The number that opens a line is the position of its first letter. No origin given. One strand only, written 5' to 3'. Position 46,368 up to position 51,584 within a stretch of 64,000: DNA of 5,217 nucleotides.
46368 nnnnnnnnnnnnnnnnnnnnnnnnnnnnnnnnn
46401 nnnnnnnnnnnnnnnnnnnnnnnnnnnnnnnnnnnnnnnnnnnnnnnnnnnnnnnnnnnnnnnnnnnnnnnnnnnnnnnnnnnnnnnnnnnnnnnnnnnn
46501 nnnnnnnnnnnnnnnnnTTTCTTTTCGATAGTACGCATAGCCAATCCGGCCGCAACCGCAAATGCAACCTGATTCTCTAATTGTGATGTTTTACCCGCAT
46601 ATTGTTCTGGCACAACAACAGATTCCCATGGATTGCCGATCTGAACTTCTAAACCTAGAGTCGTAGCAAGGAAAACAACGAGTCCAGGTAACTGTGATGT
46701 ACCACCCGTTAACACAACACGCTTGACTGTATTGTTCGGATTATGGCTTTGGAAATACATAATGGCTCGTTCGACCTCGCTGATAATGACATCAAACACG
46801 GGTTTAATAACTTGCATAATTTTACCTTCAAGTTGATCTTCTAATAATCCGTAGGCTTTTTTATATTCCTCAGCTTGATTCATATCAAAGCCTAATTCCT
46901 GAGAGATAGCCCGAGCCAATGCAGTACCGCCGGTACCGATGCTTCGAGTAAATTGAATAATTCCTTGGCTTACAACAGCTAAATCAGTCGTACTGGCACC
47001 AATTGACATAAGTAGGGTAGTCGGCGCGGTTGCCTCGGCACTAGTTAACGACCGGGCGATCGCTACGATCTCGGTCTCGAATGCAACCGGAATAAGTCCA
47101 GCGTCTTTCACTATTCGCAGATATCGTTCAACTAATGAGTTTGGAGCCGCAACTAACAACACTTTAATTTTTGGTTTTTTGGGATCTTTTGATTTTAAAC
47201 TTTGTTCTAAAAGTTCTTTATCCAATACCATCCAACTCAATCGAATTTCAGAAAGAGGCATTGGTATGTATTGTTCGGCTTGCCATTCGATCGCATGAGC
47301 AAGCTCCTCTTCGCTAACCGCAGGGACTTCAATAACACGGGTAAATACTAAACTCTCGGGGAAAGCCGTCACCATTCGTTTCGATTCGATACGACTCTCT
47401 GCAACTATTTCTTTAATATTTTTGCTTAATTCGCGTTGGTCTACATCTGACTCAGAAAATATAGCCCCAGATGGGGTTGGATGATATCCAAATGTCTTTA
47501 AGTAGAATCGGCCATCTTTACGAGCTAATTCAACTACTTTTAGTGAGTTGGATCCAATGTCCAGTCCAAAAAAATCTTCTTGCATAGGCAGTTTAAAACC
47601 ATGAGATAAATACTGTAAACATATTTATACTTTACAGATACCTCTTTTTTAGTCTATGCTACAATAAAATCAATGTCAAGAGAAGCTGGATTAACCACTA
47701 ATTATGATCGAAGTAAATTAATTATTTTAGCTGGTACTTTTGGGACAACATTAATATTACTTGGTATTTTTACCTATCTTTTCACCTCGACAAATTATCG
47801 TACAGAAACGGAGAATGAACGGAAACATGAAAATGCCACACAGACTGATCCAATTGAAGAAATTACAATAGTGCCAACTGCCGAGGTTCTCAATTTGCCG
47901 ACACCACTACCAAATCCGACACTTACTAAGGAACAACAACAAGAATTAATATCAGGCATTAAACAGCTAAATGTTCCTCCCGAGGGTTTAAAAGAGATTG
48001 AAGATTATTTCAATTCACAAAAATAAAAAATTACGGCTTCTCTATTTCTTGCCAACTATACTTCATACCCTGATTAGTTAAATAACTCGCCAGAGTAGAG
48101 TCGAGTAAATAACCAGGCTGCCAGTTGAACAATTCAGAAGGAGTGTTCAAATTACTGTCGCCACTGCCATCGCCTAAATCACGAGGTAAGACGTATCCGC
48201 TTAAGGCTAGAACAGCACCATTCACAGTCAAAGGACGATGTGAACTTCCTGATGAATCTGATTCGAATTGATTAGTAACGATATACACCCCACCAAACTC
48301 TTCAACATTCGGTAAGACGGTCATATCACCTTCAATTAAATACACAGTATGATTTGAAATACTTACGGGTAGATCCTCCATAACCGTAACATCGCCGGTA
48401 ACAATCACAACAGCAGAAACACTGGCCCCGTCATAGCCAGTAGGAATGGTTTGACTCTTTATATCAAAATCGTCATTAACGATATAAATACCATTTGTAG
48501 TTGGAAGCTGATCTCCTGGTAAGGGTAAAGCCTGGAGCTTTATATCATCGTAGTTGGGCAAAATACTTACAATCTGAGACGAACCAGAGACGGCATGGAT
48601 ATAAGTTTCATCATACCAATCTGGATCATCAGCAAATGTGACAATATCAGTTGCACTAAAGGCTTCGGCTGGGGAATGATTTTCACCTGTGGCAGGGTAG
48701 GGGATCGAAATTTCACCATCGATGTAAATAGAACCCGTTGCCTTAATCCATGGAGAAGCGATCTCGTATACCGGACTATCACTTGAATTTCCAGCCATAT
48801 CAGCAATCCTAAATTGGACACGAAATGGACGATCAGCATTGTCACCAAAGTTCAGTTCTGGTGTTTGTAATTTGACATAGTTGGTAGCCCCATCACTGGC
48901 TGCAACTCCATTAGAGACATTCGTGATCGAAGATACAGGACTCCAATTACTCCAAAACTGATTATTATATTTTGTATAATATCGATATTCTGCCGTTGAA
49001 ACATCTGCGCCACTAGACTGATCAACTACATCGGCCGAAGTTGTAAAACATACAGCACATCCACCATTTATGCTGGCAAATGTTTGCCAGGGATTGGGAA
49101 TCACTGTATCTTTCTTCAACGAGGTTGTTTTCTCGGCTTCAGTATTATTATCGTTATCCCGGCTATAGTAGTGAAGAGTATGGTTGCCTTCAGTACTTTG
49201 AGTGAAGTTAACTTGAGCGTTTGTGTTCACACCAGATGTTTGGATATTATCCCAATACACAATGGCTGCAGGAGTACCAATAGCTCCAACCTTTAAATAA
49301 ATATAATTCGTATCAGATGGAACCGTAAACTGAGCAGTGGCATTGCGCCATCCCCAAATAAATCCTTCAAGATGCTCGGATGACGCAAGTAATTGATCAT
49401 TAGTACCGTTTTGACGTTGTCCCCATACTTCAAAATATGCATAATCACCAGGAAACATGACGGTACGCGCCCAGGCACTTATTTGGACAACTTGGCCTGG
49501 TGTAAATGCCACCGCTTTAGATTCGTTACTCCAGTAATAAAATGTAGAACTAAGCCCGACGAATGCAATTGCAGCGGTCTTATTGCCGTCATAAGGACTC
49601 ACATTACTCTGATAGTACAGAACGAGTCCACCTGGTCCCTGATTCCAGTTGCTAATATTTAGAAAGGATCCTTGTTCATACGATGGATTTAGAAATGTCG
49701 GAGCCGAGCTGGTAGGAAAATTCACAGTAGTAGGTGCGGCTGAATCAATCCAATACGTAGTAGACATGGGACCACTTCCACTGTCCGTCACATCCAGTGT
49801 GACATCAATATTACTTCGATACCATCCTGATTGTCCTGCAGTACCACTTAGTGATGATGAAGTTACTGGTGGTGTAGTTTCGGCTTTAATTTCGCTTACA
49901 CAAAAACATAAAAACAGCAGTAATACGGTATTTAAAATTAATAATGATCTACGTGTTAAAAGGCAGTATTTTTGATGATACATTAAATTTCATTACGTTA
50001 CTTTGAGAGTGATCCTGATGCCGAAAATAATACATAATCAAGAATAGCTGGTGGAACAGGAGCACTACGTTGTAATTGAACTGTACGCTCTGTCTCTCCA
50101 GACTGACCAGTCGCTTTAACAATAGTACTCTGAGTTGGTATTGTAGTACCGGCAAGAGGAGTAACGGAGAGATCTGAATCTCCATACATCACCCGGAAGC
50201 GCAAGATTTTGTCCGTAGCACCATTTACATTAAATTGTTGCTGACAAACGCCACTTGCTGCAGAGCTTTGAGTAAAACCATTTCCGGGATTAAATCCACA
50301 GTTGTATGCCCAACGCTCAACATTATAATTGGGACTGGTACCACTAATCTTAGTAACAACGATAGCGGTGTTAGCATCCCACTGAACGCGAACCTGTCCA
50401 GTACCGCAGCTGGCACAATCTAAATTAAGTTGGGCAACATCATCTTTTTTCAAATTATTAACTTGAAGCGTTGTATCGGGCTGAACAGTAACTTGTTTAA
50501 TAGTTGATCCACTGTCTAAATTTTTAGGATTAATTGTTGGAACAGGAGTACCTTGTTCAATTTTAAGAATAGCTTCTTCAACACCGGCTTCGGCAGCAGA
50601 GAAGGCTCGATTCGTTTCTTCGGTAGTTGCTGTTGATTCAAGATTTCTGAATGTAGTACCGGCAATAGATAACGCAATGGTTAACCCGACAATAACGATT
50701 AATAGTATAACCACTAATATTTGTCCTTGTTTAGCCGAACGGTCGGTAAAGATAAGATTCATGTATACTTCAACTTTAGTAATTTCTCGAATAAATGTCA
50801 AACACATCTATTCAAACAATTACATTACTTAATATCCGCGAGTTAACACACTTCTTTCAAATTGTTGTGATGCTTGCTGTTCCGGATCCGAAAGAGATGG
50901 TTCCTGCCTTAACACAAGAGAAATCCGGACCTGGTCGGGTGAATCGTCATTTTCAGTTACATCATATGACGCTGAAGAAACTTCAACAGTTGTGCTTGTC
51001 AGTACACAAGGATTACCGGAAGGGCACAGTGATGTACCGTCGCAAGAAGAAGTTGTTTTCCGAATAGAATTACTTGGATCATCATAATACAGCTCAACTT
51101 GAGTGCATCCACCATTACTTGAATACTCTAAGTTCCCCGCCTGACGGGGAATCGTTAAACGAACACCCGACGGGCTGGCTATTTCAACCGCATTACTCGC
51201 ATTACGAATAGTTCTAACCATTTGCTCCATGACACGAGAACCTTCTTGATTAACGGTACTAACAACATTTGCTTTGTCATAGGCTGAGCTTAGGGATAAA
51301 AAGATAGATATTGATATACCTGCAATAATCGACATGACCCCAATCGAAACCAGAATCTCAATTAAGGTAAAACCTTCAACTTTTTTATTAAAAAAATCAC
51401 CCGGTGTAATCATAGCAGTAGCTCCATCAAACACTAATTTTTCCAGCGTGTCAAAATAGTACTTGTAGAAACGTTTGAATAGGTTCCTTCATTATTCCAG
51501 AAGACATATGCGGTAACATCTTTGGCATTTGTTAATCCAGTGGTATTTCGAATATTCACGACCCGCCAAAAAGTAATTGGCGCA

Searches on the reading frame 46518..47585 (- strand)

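Call 14: search_protein_families(library=pfam, proteins=[window:46518-47585:-], max_evalue=0.01)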
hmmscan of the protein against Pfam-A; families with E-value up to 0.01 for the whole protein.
window:46518-47585:- (356 aa): 6 families
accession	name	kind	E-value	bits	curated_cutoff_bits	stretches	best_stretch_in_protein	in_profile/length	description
PF11104.14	PilM_2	-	3.4e-55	187.8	27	1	7-352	1-339/340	Type IV pilus assembly protein PilM;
PF14450.12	FtsA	-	3.5e-15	56.9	31.8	1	194-333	4-114/127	Cell division protein FtsA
PF06723.19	MreB_Mbl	-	3.4e-10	39.7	27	2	157-229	114-186/327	MreB/Mbl protein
PF25216.1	Volactin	-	3.6e-07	30.4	35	1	186-310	164-291/321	Volactin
PF25229.1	Salactin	-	0.00087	18.9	27.1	0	36-91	91-141/335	Salactin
PF08841.16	DDR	-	0.0047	16.4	24.6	0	174-243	120-189/328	Diol dehydratase reactivase ATPase-like domain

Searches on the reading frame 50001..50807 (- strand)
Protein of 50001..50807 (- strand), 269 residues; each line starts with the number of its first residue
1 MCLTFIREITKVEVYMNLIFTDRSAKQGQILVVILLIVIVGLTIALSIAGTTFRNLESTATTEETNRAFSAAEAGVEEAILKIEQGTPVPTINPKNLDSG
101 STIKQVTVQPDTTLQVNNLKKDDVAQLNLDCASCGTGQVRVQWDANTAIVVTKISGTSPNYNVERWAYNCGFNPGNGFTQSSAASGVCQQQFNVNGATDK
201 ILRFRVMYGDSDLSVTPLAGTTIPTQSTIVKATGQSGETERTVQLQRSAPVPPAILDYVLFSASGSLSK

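Call 14: search_protein_families(library=pfam, proteins=[window:50001-50807:-], max_evalue=0.01)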
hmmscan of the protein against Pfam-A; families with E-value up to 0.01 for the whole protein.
window:50001-50807:- (269 aa): 1 family
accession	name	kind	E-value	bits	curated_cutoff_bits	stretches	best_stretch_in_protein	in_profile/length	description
PF14341.11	PilX_N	-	0.0031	17.9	25.5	1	27-77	1-51/51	PilX N-terminal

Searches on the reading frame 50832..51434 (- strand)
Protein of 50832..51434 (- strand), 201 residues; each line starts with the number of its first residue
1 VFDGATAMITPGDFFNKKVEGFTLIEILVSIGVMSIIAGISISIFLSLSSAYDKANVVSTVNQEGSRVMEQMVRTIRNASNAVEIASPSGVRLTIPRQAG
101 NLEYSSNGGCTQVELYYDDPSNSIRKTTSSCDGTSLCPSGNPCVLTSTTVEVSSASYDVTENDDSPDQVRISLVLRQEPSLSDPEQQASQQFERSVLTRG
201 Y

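Call 14: search_protein_families(library=pfam, proteins=[window:50832-51434:-], max_evalue=0.01)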
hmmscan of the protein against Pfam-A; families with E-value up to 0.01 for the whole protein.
window:50832-51434:- (201 aa): 1 family
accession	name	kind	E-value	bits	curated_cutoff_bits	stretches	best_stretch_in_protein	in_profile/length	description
PF07963.17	N_methyl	-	1.6e-06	27.9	21.2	1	17-41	2-26/27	Prokaryotic N-terminal methylation motif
